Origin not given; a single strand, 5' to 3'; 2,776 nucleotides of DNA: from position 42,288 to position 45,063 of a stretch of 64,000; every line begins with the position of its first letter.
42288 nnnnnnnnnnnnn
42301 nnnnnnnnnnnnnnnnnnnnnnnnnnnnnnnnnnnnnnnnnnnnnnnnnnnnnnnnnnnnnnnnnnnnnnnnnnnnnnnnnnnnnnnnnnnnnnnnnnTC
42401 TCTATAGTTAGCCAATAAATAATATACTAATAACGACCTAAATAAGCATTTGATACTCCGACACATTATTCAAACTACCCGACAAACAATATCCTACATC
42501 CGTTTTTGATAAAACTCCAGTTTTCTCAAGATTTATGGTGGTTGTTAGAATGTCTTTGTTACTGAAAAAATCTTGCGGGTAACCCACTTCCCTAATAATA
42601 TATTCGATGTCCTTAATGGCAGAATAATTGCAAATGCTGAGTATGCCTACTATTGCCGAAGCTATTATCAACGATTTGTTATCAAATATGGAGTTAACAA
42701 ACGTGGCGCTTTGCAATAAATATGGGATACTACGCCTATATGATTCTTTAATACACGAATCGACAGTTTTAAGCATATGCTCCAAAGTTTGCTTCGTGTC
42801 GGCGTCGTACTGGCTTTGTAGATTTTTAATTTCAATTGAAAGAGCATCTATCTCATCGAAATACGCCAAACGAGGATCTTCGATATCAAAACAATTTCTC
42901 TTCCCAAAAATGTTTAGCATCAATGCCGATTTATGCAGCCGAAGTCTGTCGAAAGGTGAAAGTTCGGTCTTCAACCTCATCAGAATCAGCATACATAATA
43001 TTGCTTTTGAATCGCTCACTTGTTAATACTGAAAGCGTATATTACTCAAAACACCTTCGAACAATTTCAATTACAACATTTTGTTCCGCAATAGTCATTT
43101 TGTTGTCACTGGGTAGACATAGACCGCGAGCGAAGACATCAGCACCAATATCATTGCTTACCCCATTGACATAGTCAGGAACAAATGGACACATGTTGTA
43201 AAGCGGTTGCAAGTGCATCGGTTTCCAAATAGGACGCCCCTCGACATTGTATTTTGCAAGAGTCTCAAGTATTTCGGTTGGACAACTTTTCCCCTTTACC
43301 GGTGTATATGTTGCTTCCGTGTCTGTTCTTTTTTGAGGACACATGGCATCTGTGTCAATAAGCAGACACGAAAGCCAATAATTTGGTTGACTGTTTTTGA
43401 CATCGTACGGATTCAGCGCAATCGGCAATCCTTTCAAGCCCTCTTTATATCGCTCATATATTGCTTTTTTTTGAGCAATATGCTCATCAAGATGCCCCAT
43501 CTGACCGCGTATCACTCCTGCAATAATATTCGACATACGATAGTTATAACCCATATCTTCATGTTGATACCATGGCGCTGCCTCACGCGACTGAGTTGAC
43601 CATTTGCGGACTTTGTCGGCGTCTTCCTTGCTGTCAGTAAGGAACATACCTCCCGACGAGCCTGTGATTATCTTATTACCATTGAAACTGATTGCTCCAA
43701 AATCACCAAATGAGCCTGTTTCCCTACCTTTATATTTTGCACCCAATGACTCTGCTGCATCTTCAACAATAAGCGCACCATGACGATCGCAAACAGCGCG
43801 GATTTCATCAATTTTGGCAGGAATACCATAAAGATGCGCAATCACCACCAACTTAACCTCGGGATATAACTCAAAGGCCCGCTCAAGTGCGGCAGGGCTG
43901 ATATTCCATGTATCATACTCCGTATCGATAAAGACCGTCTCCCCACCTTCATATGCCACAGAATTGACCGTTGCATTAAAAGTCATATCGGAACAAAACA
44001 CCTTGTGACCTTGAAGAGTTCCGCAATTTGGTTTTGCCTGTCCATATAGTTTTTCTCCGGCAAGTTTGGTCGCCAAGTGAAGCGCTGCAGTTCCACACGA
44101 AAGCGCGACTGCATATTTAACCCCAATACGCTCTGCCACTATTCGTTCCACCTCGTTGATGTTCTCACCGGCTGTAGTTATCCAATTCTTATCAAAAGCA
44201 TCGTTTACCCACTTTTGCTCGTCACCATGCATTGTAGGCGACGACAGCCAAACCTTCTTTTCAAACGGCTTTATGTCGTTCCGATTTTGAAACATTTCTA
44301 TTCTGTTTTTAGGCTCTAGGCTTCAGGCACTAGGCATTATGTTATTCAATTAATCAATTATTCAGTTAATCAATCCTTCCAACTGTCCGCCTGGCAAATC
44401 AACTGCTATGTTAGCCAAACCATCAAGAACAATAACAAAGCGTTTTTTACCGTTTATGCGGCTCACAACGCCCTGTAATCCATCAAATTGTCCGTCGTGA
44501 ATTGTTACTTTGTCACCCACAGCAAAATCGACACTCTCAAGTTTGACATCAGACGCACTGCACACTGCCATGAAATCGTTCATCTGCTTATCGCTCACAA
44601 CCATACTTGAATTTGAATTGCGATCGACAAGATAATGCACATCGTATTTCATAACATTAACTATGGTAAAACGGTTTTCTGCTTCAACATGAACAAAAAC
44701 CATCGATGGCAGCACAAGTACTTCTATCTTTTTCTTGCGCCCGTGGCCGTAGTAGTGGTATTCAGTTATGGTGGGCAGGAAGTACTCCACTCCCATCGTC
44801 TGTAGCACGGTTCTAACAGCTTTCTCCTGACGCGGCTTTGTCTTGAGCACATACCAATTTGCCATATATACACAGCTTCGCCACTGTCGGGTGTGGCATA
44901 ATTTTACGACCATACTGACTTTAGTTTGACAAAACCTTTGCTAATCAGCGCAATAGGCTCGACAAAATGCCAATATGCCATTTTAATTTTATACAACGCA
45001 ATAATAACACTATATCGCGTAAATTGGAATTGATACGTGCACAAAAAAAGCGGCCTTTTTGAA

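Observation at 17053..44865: UpxY-led 26-gene surface-polymer operon with three LicD transferases and no recognisable Leloir glycosyltransferase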

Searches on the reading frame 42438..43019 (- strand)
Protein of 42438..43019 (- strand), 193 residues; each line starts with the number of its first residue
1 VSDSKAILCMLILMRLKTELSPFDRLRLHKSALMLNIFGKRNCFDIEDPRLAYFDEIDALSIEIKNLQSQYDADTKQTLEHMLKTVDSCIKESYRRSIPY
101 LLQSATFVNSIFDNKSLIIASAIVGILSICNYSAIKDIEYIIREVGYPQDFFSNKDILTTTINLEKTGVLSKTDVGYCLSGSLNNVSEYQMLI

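Call 3: search_protein_families(library=pfam, proteins=[window:42438-43019:-], max_evalue=0.01)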
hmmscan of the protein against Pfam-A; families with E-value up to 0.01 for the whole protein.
window:42438-43019:- (193 aa): 0 families

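Call 7: search_protein_families(library=ncbifam, proteins=[window:42438-43019:-], max_evalue=0.01)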
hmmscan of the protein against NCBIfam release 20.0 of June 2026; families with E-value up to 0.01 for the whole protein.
window:42438-43019:- (193 aa): 0 families

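Call 23: search_solved_structures(query=window:42438-43019:-, max_evalue=10)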
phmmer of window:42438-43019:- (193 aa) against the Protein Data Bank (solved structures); distinct sequences matched with E-value up to 10: 2.
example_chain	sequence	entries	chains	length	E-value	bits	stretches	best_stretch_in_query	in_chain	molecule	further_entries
3mcr_A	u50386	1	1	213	0.037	16.8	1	20-74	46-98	NADH dehydrogenase, subunit C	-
6rfq_a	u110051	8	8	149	1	12.1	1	35-87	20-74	Subunit NIAM of NADH:Ubiquinone Oxidoreductase (Complex I)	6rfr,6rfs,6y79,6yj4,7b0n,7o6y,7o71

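Call 33: find_homologous_proteins(query=window:42438-43019:-, max_evalue=0.001)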
Query window:42438-43019:- (193 aa): 66 proteins with E <= 0.001 among 123 candidates.
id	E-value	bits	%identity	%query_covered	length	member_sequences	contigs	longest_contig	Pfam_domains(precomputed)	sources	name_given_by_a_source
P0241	7.8e-114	395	100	95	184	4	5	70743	-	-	-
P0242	1.7e-78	280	68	100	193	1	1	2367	-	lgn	-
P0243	1.3e-73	264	66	100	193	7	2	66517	-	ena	-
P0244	2.3e-73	263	66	100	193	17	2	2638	-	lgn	-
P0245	2.2e-70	254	65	100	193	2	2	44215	-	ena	-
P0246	1.9e-69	251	64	100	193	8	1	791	-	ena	-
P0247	4.0e-69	250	66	95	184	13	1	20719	-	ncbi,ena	-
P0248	1.5e-64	235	62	100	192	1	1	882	-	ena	-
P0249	5.3e-63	230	59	100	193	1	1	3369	-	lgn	-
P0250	6.1e-63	230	59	100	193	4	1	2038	-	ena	-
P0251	9.1e-63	229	59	100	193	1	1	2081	-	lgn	-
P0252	4.6e-62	227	58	100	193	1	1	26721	-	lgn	-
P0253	5.7e-62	226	58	100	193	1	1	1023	-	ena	-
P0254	1.7e-61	225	59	100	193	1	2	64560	-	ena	-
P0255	2.4e-61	224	58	100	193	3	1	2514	-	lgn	-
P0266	2.4e-59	218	57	100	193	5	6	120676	-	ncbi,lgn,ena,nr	ncbi:MAG: hypothetical protein IKW86_00405 [Salinivirgaceae bacterium]|nr:hypothetical protein [Sali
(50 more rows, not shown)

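Call 36: find_encoding_contigs(protein=P0266, flank=10000, max_places=3)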
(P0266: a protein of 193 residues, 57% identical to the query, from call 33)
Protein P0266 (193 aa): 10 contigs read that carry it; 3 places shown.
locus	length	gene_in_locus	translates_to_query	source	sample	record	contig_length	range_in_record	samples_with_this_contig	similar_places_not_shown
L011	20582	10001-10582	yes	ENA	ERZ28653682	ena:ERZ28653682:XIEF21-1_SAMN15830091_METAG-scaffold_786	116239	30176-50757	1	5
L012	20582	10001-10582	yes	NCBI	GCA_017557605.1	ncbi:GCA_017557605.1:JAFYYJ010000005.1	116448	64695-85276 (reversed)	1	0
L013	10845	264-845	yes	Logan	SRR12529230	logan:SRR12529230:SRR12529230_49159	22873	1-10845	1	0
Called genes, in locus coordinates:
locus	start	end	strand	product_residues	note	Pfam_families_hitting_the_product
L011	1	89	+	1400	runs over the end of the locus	PF05693:Glycogen_syn, PF08323:Glyco_transf_5 (weak), PF05693:Glycogen_syn, PF00534:Glycos_transf_1 (weak), PF13692:Glyco_trans_1_4 (weak), PF11897:DUF3417, PF00343:Phosphorylase, PF28476:GlgP_C, +1 more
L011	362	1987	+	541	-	PF01554:MatE (faint), PF01943:Polysacc_synt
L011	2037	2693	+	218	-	PF03848:TehB, PF05724:TPMT (weak), PF13489:Methyltransf_23, PF13649:Methyltransf_25, PF13847:Methyltransf_31, PF08241:Methyltransf_11, PF08242:Methyltransf_12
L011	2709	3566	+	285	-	PF04991:LicD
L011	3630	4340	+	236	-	PF01128:IspD, PF12804:NTP_transf_3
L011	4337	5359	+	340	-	PF00106:adh_short (faint), PF01073:3Beta_HSD, PF01370:Epimerase, PF02719:Polysacc_synt_2, PF07993:NAD_binding_4, PF16363:GDP_Man_Dehyd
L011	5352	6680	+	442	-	PF04464:Glyphos_transf (weak)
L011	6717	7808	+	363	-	PF13692:Glyco_trans_1_4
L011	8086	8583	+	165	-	PF02357:NusG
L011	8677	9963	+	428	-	PF01041:DegT_DnrJ_EryC1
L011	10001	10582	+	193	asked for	-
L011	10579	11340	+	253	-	PF03781:FGE-sulfatase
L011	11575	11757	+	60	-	PF02397:Bac_transf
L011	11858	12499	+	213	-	PF02397:Bac_transf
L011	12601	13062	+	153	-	PF00132:Hexapep, PF14602:Hexapep_2 (weak)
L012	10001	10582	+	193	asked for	-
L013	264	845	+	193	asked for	-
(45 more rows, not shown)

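Call 48: predict_structure(alignment_id=A3)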
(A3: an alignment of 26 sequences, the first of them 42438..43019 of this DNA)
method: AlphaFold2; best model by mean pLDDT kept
length: 193 residues; sequences in the alignment: 26
mean_pLDDT: 92.0   pTM: 0.88
mean pLDDT of the five models: 92.0, 91.5, 91.5, 91.1, 88.3
residues with pLDDT >= 90: 153; 70-90: 37; 50-70: 3; < 50: 0
segments of 3 or more residues with pLDDT < 50: none
pLDDT, mean of each block of 10 residues (from residue 1): 85 97 95 95 90 95 96 96 95 95 96 93 94 92 80 90 94 93 83 70
secondary structure, 60 per line:
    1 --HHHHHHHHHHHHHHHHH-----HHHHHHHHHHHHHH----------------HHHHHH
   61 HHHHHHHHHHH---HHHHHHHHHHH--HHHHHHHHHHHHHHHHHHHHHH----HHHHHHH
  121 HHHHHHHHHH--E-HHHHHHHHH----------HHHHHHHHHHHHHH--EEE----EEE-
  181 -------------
elements in order: H3-19 H25-38 H55-71 H75-85 H88-109 H114-130 H135-143 H154-167 E170-172 E177-179

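Call 52: fold_search(model_id=the predicted structure, library=pdb)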
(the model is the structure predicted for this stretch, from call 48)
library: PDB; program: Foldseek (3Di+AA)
matches with E <= 10: 278; with E <= 0.001: 0
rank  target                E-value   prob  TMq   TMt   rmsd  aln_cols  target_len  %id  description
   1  1bja_A                2.8e-01  0.99  0.28  0.52   2.6        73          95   15  ACTIVATION DOMAIN OF THE PHAGE T4 TRANSCRIPTION FACTOR MOTA (released 1998-11-04)
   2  2xv4                  4.6e-01  0.11  0.18  0.10  16.1       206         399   11  Structure of Human RPC62 (partial) (released 2011-03-02)
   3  8hkx_S19E             5.4e-01  0.57  0.29  0.37  13.8       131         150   21  Cryo-EM Structures and Translocation Mechanism of Crenarchaeota Ribosome (released 2023-08-16)
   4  8rvc_A                6.6e-01  0.84  0.24  0.14   4.8        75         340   19  Crystal structure of alpha keto acid C-methyl-transferases MrsA bound to ketoarginine (released 2024-07-03)
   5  9v24_sv               8.1e-01  0.95  0.28  0.35   5.0        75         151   23  Cryo- EM structure of 75S ribosome with A/P- & P/E- tRNAs from Entamoeba histolytica (released 2025-10-15)
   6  3k2z_A                9.0e-01  0.75  0.26  0.27   3.5        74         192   16  Crystal structure of a LexA protein from Thermotoga maritima (released 2010-10-06)
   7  9v1k_sv               9.0e-01  0.60  0.30  0.37  11.3       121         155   19  Cryo- EM structure of small subunit (head) of 75S ribosome with P- tRNA from Entamoeba histolytica (released 2025-10-08)
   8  6ba4                  1.0e+00  0.28  0.20  0.16   5.8        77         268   16  Crystal structure of MYST acetyltransferase domain in complex with Acetyl-CoA cofactor (released 2018-08-01)
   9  8r4z_A                1.1e+00  0.85  0.25  0.15   3.0        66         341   20  Crystal structure of alpha keto acid C-methyl-transferases MrsA native-form (released 2024-07-03)
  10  9v26_sv               1.1e+00  0.72  0.24  0.35   6.2        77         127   23  Cryo- EM structure of 75S ribosome with A/P- & P/E- tRNAs from Entamoeba histolytica bound to antibiotic paromomycin (released 2025-10-08)
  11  5zyr_A                1.1e+00  0.51  0.28  0.19   7.6       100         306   20  Crystal structure of the reductase (C1) component of p-hydroxyphenylacetate 3-hydroxylase (HPAH) from Acinetobacter ba (released 2019-06-05)
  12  5xyi_T                1.1e+00  0.47  0.29  0.38  11.1       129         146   15  Small subunit of Trichomonas vaginalis ribosome (released 2017-08-30)
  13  8b9d_4                1.1e+00  0.38  0.27  0.08  13.9       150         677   13  Human replisome bound by Pol Alpha (released 2023-08-09)
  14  9v28_sv               1.2e+00  0.89  0.29  0.40   5.2        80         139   21  Cryo- EM structure of small subunit (head) of 75S ribosome with A/P- & P/E- tRNAs from Entamoeba histolytica (released 2025-10-08)
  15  5hvq_C                1.2e+00  0.30  0.29  0.24  13.3       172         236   14  Alternative model of the MAGE-G1 NSE-1 complex (released 2016-10-26)
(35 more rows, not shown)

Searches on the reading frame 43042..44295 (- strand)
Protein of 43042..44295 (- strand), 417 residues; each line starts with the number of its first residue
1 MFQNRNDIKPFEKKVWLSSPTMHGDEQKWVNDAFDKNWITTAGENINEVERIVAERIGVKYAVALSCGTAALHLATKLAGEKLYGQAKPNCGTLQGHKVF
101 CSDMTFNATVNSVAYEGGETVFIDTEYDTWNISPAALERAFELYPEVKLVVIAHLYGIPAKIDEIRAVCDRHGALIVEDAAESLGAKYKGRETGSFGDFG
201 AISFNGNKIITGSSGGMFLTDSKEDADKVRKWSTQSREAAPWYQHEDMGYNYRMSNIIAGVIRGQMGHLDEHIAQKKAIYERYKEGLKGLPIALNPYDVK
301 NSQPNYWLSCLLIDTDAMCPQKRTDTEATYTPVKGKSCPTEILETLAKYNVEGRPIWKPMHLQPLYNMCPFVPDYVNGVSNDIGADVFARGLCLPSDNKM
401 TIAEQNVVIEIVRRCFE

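Call 3: search_protein_families(library=pfam, proteins=[window:43042-44295:-], max_evalue=0.01)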
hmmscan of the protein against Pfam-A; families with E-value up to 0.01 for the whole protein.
window:43042-44295:- (417 aa): 2 families
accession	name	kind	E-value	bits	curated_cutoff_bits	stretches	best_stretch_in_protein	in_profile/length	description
PF01041.23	DegT_DnrJ_EryC1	-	2.8e-76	257.5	19.8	1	22-412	3-359/360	DegT/DnrJ/EryC1/StrS aminotransferase family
PF01212.27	Beta_elim_lyase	-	0.0021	17.9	27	1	44-181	32-170/288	Beta-eliminating lyase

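Call 7: search_protein_families(library=ncbifam, proteins=[window:43042-44295:-], max_evalue=0.01)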
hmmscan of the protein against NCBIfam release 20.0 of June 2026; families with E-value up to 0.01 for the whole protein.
window:43042-44295:- (417 aa): 8 families
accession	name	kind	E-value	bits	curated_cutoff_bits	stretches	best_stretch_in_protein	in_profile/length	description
TIGR04181.1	NHT_00031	hypoth_equivalog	4.2e-88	295.6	420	1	16-372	2-341/359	LegC family aminotransferase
TIGR03588.1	PseC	equivalog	9.5e-57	192.6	423.5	1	22-416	9-380/380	UDP-4-amino-4,6-dideoxy-N-acetyl-beta-L-altrosamine transaminase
NF008658.2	PRK11658.1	equivalog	3.1e-40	138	631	1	17-315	7-299/379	UDP-4-amino-4-deoxy-L-arabinose aminotransferase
NF008687.0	PRK11706.1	equivalog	1.3e-37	129.5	375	1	17-290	4-270/375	dTDP-4-amino-4,6-dideoxygalactose transaminase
NF011936.0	PRK15407.1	equivalog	9.1e-37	126.8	423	2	6-225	28-240/440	lipopolysaccharide biosynthesis protein RfbH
TIGR04427.1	PLP_DesI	equivalog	1.6e-36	126.2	650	1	13-315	19-305/390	dTDP-4-dehydro-6-deoxyglucose aminotransferase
TIGR02379.1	ECA_wecE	subfamily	3.3e-29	101.8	434.85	1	18-290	5-271/376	dTDP-4-amino-4,6-dideoxy-D-glucose transaminase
NF046070.1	PyrdoxPyrvTramin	equivalog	0.00084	18.3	600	1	118-186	103-173/369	pyridoxamine--pyruvate transaminase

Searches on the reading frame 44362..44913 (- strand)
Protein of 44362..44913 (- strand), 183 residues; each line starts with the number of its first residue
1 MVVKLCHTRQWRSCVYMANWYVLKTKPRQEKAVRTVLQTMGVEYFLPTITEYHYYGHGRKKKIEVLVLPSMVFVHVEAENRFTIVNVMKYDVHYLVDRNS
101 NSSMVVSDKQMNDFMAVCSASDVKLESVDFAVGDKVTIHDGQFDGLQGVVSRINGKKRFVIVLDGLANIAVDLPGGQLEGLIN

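Call 3: search_protein_families(library=pfam, proteins=[window:44362-44913:-], max_evalue=0.01)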
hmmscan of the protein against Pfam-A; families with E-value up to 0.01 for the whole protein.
window:44362-44913:- (183 aa): 2 families
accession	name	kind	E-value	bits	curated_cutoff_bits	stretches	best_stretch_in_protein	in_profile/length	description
PF02357.24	NusG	-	1.7e-12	48.1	22.2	1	19-114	2-92/93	Transcription termination factor nusG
PF00467.35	KOW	-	0.00016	21.8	22.3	1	132-161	1-30/32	KOW motif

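Call 7: search_protein_families(library=ncbifam, proteins=[window:44362-44913:-], max_evalue=0.01)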
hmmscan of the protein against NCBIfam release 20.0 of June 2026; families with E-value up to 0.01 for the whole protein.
window:44362-44913:- (183 aa): 7 families
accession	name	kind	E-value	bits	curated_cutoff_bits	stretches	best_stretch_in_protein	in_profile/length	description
NF033644.1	antiterm_UpxY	subfamily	4.8e-42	143.7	100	1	20-173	1-159/164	UpxY family transcription antiterminator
TIGR01955.1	RfaH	equivalog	2.7e-16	60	144.5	1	20-166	1-145/159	transcription/translation regulatory transformer protein RfaH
NF006534.0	PRK09014.1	equivalog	2.2e-14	53.7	124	1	17-164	1-144/162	transcription/translation regulatory transformer protein RfaH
NF033641.1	antiterm_LoaP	exception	3.1e-11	43.7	125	1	20-162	1-146/166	antiterminator LoaP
TIGR00922.1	nusG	equivalog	1.1e-10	41.6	135.7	1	20-161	1-150/172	transcription termination/antitermination protein NusG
TIGR01956.2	NusG_myco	equivalog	1.4e-06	28.1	150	1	100-162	162-218/239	transcription termination/antitermination protein NusG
TIGR01080.1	rplX_A_E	equivalog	0.0024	18.2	47.65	1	126-170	38-81/116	50S ribosomal protein L24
